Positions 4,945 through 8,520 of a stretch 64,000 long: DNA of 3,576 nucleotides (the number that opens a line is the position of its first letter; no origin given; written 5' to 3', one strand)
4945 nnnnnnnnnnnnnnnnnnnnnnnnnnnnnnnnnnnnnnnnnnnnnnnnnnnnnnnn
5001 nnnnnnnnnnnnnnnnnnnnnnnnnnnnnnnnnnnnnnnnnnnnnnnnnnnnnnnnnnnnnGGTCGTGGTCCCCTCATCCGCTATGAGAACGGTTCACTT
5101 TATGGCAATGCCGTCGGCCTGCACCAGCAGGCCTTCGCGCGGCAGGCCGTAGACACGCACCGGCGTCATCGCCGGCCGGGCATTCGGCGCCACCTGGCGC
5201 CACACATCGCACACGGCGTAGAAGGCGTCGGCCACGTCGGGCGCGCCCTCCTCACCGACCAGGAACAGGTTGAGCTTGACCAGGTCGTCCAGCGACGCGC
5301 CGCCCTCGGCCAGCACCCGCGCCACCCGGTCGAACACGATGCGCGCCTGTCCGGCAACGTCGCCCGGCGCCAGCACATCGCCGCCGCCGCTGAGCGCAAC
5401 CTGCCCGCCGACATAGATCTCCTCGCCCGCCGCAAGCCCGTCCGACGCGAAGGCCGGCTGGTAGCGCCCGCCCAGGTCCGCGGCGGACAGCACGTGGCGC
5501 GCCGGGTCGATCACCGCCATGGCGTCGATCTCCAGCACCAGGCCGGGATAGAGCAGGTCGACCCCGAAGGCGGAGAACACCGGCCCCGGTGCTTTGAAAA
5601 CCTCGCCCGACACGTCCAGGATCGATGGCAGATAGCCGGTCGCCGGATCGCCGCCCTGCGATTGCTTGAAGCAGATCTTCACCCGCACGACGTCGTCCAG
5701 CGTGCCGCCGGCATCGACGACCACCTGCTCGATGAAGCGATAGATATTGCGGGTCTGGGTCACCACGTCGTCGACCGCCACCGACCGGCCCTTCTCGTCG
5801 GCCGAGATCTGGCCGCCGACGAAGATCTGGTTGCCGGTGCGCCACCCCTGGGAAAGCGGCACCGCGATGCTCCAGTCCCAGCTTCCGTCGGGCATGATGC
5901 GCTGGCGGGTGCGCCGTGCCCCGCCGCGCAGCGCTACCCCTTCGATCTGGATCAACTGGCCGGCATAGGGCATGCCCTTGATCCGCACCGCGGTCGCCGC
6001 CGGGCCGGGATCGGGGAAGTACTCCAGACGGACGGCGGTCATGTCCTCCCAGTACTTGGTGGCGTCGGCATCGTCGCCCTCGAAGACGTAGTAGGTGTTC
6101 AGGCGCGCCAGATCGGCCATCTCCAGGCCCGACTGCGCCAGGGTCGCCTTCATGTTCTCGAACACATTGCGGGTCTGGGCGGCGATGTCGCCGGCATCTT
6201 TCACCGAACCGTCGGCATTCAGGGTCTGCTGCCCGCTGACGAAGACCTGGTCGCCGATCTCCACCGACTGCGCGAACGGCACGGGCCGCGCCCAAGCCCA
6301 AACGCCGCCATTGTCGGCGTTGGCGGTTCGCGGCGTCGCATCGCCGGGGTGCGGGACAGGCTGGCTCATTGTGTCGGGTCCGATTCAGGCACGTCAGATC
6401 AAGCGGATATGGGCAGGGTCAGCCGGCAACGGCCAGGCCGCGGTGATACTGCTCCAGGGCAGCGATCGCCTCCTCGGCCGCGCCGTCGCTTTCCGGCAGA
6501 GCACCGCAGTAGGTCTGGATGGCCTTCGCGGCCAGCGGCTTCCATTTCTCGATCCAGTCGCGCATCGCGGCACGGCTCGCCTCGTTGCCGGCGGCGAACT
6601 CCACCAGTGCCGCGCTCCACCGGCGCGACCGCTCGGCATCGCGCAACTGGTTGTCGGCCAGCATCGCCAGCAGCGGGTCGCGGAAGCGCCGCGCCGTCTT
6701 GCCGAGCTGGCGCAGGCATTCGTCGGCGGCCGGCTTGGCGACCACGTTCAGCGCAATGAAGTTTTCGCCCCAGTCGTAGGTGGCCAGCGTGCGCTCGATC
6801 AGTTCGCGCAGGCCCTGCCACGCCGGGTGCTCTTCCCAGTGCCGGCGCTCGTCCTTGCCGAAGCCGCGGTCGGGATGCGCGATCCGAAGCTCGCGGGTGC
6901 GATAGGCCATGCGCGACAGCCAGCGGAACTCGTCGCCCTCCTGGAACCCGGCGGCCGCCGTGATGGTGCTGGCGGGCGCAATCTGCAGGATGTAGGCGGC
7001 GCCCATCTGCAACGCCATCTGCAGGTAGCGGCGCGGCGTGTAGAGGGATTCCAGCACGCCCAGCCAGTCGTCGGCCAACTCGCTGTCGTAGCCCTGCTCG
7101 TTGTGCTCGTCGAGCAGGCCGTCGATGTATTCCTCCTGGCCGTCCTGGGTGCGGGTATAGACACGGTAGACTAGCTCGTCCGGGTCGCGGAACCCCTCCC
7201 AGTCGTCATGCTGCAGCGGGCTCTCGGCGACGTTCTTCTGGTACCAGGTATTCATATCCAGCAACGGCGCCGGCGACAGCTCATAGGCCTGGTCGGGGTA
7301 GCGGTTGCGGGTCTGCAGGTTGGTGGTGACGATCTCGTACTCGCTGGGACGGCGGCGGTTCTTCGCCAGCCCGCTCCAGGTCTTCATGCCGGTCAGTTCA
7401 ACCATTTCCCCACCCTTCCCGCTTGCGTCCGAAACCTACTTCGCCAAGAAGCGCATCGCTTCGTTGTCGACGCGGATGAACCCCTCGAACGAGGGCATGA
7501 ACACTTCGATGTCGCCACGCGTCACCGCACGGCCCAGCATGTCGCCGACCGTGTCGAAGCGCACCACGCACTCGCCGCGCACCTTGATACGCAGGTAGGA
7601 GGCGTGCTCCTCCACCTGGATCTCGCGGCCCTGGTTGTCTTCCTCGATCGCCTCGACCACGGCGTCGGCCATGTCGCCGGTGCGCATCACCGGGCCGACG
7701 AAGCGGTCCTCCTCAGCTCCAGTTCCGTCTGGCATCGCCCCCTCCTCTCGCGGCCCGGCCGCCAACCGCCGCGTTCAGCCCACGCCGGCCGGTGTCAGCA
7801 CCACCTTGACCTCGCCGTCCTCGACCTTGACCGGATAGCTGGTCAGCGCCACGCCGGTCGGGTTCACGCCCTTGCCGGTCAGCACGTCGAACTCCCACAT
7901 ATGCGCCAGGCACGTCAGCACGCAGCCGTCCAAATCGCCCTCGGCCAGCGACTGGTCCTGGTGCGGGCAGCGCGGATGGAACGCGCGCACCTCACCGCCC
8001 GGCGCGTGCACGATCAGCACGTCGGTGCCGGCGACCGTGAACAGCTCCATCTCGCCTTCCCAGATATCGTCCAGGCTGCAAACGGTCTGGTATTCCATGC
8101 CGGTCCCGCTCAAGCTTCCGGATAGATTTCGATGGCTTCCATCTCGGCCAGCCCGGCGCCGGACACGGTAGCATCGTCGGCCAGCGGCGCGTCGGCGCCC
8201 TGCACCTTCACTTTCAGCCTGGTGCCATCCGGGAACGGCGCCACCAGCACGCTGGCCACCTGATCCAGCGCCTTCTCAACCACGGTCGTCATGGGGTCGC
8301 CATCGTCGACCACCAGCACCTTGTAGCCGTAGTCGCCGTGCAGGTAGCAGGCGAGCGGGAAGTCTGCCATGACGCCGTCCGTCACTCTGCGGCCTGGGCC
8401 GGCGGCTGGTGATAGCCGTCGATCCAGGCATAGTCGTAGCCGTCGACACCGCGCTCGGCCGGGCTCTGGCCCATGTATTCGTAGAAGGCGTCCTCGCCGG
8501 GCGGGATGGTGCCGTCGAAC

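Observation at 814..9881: Eleven-gene cluster fusing a TmoABCDE-order diiron monooxygenase to a Ni-chaperone-serviced heteromeric ureohydrolase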

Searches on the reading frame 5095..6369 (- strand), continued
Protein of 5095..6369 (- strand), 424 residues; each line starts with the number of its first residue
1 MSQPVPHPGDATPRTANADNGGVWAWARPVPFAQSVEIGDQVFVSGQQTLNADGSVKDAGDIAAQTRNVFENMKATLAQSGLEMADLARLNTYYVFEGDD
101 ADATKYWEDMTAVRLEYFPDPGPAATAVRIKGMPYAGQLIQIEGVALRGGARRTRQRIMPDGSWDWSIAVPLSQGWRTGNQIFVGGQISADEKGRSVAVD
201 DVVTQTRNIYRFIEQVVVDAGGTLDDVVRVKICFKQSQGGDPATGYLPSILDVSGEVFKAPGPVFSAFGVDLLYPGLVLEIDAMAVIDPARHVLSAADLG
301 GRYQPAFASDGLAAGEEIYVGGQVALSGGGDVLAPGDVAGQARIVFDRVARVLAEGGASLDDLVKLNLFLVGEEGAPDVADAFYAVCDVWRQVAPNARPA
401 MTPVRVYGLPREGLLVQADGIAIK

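Call 63: search_dna_similar(query=window:5095-6369:-, collection=plasmids, mode=protein, max_evalue=1e-30, max_rows=15)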
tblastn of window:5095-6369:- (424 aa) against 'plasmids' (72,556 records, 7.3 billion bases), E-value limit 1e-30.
Records with a match: 3; places in all: 6; records where one place covers at least 80% of the query: 3.
Best place of each record, by identity: <60% 3.
By first word of the organism name: Mesorhizobium 2; Sinorhizobium 1.
By predicted mobility (MOB-suite, as given by PLSDB): non-mobilizable 3.
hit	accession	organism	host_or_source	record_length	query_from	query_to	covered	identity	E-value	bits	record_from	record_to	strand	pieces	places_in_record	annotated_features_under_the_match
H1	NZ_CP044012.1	Sinorhizobium sp. BG8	Prosopis cineraria,pure bacterial ...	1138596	18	423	96%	27.5%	9e-32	135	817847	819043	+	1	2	none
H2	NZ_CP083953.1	Mesorhizobium sp. B2-1-8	cell culture,soil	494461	34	423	92%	28.3%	7e-36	147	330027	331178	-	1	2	RidA family protein | TetR/AcrR family transcriptional regulator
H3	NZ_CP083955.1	Mesorhizobium sp. B2-1-1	cell culture,soil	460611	34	423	92%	27.5%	6e-34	142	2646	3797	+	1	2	RidA family protein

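Call 72: search_protein_families(library=pfam, proteins=[L115:1058-2182:+, L165:4214-5086:+, L165:5583-7811:+], max_evalue=0.001)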
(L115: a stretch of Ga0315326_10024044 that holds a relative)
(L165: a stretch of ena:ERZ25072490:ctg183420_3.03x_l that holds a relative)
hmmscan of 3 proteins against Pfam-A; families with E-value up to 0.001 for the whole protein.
L115:1058-2182:+ (374 aa): 4 families
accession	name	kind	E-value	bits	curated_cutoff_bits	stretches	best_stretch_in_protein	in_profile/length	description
PF01494.25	FAD_binding_3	-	7.2e-20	71.9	22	1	16-345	4-347/349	FAD binding domain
PF07992.20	Pyr_redox_2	-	0.00012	22.1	26.1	0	14-49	143-178/291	Pyridine nucleotide-disulphide oxidoreductase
PF13450.12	NAD_binding_8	-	0.00022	21.9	21.9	1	18-48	1-31/68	NAD(P)-binding Rossmann-like domain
PF01266.30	DAO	-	0.00056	20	27.9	0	16-58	2-46/353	FAD dependent oxidoreductase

L165:4214-5086:+ (290 aa): 1 family
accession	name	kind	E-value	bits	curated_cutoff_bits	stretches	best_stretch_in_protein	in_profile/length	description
PF05721.19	PhyH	-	2.5e-28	100.3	22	1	35-245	1-212/213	Phytanoyl-CoA dioxygenase (PhyH)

L165:5583-7811:+ (742 aa): 11 families
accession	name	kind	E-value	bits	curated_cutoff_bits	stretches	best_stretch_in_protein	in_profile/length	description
PF00724.26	Oxidored_FMN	-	6.3e-66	223.4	27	1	10-339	2-341/342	NADH:flavin oxidoreductase / NADH oxidase family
PF07992.20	Pyr_redox_2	-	2.4e-14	53.9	26.1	1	390-660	3-290/291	Pyridine nucleotide-disulphide oxidoreductase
PF22620.2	OYE-like_second_a-b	-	1.4e-10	41.8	25.5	1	507-603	2-98/128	OYE-like second alpha/beta domain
PF13450.12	NAD_binding_8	-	1.7e-07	31.8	21.9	1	392-434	1-42/68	NAD(P)-binding Rossmann-like domain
PF00070.33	Pyr_redox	-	1.1e-06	29.5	22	0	390-422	2-34/82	Pyridine nucleotide-disulphide oxidoreductase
PF12831.13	FAD_oxidored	-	2.1e-06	27.8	27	1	390-438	2-50/416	FAD dependent oxidoreductase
PF01946.23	Thi4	-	9.8e-05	22.1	26.2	1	389-425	19-56/235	Thi4 family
PF00890.30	FAD_binding_2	-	0.00012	21.9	20.4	1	390-432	2-44/414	FAD binding domain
PF03486.20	HI0933_like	-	0.0002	21.3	50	1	390-426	3-39/244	HI0933-like protein Rossmann domain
PF01134.28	GIDA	-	0.00024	20.8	22.1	1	390-424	2-36/391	Glucose inhibited division protein A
PF01266.30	DAO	-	0.00071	19.6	27.9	0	390-430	2-42/353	FAD dependent oxidoreductase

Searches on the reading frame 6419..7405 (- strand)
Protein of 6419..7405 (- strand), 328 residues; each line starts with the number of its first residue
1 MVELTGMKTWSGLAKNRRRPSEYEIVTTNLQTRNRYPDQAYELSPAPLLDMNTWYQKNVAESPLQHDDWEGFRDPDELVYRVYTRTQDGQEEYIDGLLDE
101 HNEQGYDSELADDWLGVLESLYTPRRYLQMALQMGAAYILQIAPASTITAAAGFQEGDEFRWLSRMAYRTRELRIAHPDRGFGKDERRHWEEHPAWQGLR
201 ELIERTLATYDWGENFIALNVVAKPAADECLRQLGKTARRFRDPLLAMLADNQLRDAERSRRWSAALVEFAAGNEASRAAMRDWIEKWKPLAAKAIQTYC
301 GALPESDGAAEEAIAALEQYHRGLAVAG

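Call 3: search_protein_families(library=pfam, proteins=[window:6419-7405:-], max_evalue=0.01)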
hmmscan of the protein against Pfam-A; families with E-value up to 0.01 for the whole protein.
window:6419-7405:- (328 aa): 1 family
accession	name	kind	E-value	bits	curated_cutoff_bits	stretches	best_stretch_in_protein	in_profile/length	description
PF02332.24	Phenol_Hydrox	-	1.1e-60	205.5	24.4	1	54-274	1-229/230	Methane/Phenol/Alkene Hydroxylase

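Call 7: search_protein_families(library=ncbifam, proteins=[window:6419-7405:-], max_evalue=0.001)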
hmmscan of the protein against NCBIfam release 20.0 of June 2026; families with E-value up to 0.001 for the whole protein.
window:6419-7405:- (328 aa): 0 families

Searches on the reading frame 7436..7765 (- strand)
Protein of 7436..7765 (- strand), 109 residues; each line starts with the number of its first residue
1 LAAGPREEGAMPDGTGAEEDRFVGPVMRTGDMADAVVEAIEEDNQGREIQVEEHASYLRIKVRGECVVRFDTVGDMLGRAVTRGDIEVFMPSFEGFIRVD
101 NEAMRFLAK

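Call 3: search_protein_families(library=pfam, proteins=[window:7436-7765:-], max_evalue=0.01)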
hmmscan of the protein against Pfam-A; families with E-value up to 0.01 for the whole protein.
window:7436-7765:- (109 aa): 1 family
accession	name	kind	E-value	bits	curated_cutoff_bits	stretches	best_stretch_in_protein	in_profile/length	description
PF02406.22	MmoB_DmpM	-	3.6e-23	82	25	1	22-106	2-84/85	MmoB/DmpM family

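Call 7: search_protein_families(library=ncbifam, proteins=[window:7436-7765:-], max_evalue=0.001)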
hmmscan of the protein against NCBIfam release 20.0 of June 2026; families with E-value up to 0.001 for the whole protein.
window:7436-7765:- (109 aa): 1 family
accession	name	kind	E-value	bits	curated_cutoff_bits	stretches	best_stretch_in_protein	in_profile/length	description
NF045804.1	MethMoxRegMmoB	equivalog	0.00087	19.5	245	1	23-85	36-101/136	methane monooxygenase regulator MmoB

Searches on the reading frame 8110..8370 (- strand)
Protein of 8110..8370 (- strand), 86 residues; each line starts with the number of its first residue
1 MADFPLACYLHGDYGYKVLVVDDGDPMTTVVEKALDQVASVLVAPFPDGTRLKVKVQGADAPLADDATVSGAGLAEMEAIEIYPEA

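Call 7: search_protein_families(library=ncbifam, proteins=[window:8110-8370:-], max_evalue=0.001)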
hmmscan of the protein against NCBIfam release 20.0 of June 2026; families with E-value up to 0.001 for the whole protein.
window:8110-8370:- (86 aa): 0 families

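Call 72: search_protein_families(library=pfam, proteins=[window:8110-8370:-], max_evalue=0.001)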
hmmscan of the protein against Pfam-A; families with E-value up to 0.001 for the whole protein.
window:8110-8370:- (86 aa): 1 family
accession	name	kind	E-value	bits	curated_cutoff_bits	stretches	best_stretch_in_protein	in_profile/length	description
PF06234.18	TmoB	-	6.6e-15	55.5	25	1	4-83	2-77/78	Toluene-4-monooxygenase system protein B (TmoB)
